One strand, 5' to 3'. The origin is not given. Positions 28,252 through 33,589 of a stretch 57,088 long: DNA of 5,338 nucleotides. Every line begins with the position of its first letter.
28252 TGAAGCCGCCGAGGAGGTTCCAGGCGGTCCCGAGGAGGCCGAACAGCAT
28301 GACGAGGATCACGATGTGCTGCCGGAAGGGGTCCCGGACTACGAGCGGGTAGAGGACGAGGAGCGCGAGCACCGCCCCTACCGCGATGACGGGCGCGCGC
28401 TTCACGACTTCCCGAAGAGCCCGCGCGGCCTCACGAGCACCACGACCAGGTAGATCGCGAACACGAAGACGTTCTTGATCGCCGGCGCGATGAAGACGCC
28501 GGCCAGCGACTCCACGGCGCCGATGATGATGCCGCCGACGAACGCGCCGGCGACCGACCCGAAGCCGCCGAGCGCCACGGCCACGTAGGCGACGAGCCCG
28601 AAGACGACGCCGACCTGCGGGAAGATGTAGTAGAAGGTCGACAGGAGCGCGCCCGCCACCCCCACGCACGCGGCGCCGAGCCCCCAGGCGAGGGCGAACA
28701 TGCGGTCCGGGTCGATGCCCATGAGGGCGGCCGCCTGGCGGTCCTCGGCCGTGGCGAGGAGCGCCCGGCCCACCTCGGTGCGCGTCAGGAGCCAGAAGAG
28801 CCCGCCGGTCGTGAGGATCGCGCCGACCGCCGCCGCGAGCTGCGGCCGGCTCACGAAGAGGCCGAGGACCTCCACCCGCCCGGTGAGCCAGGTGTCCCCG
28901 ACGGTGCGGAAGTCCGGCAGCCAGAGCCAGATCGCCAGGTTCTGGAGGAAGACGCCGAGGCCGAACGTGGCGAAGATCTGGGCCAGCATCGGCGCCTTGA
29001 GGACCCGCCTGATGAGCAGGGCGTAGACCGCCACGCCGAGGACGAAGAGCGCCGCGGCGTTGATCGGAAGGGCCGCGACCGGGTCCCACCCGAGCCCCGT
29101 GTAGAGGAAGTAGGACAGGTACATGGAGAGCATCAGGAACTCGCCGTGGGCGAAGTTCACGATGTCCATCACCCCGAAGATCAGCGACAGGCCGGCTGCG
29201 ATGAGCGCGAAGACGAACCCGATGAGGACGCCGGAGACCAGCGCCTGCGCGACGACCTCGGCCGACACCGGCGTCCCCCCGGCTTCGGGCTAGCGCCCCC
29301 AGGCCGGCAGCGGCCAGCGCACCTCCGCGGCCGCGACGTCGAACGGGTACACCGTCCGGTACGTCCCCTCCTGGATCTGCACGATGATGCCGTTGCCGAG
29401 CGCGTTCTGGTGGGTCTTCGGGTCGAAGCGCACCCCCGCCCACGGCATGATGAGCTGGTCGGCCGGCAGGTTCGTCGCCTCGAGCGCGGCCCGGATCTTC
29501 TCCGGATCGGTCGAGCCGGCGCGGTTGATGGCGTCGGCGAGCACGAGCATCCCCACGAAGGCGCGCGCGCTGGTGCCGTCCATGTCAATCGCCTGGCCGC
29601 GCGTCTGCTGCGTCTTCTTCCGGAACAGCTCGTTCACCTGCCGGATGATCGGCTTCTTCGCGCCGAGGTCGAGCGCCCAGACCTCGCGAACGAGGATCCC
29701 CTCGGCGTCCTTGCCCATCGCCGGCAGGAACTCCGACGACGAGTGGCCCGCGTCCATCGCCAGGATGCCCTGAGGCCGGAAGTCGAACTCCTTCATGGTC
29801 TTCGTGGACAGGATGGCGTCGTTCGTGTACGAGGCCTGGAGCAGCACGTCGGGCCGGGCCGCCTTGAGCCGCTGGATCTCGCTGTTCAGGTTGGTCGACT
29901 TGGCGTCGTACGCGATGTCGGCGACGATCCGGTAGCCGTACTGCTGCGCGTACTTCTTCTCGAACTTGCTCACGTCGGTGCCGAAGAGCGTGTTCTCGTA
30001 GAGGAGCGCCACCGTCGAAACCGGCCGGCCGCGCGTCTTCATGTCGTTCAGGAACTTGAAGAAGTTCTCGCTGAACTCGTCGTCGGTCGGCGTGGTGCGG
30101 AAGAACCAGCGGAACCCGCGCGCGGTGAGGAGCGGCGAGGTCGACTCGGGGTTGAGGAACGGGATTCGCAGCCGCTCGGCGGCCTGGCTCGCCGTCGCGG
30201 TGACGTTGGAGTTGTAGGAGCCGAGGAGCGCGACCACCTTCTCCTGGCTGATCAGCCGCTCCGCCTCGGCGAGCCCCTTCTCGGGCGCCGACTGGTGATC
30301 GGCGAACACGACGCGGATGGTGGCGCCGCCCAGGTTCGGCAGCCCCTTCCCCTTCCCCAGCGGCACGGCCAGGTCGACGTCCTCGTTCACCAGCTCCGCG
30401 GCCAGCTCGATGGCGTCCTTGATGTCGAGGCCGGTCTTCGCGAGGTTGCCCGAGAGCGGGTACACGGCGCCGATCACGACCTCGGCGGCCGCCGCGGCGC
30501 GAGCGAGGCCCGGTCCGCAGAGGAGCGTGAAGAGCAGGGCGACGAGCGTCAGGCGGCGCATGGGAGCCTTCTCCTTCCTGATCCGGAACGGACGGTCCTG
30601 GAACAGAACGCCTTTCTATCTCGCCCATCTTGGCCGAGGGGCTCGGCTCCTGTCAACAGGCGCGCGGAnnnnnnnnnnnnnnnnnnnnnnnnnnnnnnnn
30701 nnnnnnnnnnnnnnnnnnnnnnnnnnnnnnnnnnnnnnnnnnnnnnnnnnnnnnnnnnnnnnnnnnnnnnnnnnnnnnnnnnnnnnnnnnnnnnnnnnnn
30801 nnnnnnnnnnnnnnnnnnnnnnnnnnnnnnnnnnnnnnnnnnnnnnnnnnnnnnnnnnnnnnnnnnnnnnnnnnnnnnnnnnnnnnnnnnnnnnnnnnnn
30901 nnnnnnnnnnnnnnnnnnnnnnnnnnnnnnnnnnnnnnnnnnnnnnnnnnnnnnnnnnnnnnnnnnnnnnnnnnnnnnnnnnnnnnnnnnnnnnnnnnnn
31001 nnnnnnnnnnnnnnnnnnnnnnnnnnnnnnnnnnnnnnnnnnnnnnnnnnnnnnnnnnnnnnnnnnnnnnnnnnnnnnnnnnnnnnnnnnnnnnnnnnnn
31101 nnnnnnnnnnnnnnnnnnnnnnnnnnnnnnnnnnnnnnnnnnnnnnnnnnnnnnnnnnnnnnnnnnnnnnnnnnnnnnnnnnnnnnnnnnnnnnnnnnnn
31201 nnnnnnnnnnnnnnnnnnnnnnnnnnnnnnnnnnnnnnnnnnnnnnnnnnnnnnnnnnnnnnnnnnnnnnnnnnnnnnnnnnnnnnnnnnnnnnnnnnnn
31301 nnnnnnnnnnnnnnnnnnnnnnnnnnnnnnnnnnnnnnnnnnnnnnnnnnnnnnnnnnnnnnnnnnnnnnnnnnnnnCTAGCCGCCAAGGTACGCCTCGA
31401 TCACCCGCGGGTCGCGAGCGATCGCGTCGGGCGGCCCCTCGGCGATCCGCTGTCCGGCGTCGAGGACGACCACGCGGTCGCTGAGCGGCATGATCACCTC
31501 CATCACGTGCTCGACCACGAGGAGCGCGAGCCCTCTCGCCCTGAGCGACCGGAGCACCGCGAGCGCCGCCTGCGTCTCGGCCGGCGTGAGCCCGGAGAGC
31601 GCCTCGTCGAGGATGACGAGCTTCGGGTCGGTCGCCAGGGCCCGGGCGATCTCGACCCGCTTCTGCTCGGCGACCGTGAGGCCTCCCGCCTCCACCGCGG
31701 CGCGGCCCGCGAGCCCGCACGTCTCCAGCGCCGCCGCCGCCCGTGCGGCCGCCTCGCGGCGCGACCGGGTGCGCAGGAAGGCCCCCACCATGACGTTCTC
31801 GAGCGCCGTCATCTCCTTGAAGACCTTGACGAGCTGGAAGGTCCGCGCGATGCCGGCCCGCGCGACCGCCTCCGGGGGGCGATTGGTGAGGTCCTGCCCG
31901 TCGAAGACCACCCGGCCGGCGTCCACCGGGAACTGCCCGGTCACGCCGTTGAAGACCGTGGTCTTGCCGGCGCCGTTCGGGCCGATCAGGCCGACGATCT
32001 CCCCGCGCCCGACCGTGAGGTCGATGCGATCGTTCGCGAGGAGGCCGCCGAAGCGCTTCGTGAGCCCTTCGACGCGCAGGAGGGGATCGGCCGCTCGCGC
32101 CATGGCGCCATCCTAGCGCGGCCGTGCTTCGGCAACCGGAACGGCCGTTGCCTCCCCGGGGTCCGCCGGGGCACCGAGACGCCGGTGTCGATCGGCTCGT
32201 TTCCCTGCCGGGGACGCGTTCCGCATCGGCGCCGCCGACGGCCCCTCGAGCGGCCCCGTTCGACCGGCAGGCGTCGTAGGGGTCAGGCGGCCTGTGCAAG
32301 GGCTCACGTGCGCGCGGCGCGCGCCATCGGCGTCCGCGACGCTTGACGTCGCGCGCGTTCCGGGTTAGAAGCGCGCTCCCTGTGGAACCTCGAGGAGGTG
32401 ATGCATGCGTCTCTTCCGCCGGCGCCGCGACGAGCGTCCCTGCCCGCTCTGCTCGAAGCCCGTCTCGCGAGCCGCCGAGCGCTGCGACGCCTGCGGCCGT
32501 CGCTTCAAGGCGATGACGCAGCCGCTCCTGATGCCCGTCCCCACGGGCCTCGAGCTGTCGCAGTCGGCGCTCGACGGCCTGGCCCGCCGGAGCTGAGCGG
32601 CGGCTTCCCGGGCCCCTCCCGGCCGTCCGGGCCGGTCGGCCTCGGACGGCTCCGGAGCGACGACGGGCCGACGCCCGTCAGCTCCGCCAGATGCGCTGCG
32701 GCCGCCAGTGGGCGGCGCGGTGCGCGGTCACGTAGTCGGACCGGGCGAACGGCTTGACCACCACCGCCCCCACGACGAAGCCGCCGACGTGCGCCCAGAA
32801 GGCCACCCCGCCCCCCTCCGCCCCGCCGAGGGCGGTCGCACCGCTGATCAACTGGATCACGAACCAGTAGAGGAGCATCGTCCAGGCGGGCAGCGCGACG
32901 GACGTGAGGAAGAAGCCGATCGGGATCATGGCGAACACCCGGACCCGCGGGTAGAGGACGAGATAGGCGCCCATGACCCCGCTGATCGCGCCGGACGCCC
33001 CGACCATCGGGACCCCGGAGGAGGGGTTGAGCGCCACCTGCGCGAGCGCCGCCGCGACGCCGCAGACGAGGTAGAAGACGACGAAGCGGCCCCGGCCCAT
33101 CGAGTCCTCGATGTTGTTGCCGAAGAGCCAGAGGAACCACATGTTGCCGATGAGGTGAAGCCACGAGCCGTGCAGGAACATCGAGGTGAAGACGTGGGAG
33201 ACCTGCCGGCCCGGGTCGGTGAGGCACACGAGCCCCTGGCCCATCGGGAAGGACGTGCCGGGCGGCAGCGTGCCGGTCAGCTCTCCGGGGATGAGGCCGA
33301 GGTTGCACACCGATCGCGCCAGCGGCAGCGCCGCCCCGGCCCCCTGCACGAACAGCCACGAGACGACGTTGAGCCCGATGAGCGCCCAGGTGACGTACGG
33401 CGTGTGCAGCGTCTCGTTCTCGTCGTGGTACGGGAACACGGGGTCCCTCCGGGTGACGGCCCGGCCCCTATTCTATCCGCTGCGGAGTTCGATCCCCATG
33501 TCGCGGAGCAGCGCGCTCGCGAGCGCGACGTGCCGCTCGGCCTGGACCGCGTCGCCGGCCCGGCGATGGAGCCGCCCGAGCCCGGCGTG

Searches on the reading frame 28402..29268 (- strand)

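Call 30: search_protein_families(library=pfam, proteins=[window:28402-29268:-], max_evalue=0.00001)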
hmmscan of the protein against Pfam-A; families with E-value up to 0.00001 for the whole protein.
window:28402-29268:- (288 aa): 1 family
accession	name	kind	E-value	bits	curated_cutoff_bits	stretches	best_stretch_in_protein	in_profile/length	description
PF02653.21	BPD_transp_2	-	1.2e-35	123.4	26.8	1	11-276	3-268/269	Branched-chain amino acid transport system / permease component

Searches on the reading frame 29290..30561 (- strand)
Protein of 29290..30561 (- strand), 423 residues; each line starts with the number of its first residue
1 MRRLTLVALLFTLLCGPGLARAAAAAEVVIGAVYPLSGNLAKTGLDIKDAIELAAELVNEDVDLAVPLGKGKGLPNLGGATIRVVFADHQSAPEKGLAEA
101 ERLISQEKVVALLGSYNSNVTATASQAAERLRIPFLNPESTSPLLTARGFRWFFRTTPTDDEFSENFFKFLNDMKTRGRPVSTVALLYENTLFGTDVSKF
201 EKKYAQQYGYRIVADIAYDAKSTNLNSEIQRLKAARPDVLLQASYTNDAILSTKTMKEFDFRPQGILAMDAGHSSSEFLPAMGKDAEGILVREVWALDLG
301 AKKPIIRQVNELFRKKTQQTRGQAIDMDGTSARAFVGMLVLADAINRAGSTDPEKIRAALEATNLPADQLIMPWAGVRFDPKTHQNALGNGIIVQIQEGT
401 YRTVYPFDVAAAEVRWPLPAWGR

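Call 30: search_protein_families(library=pfam, proteins=[window:29290-30561:-], max_evalue=0.00001)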
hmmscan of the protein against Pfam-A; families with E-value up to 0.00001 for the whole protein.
window:29290-30561:- (423 aa): 3 families
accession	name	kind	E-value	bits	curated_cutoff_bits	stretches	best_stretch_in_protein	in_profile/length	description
PF13458.12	Peripla_BP_6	-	3e-55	188.7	31.7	1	27-397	1-339/343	Periplasmic binding protein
PF01094.35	ANF_receptor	-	2.8e-16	60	25.4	1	77-362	20-306/353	Receptor family ligand binding region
PF13433.12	Peripla_BP_5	-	5.2e-15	55.9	27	1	182-404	134-345/363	Periplasmic binding protein domain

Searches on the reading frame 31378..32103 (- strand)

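Call 30: search_protein_families(library=pfam, proteins=[window:31378-32103:-], max_evalue=0.00001)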
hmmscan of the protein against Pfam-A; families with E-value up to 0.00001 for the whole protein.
window:31378-32103:- (241 aa): 2 families
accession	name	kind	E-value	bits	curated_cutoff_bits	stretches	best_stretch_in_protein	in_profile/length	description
PF00005.33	ABC_tran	-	3.5e-29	102.6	25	1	26-169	3-136/137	ABC transporter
PF12399.14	BCA_ABC_TP_C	-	2.4e-11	43.4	25.5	1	219-241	2-24/27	Branched-chain amino acid ATP-binding cassette transporter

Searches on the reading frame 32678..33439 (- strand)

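Call 30: search_protein_families(library=pfam, proteins=[window:32678-33439:-], max_evalue=0.00001)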
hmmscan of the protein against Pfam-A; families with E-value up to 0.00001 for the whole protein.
window:32678-33439:- (253 aa): 1 family
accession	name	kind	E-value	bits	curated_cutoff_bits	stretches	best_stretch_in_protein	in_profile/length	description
PF01694.28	Rhomboid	-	9.2e-37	126.8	22.6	1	78-228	2-137/143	Rhomboid domain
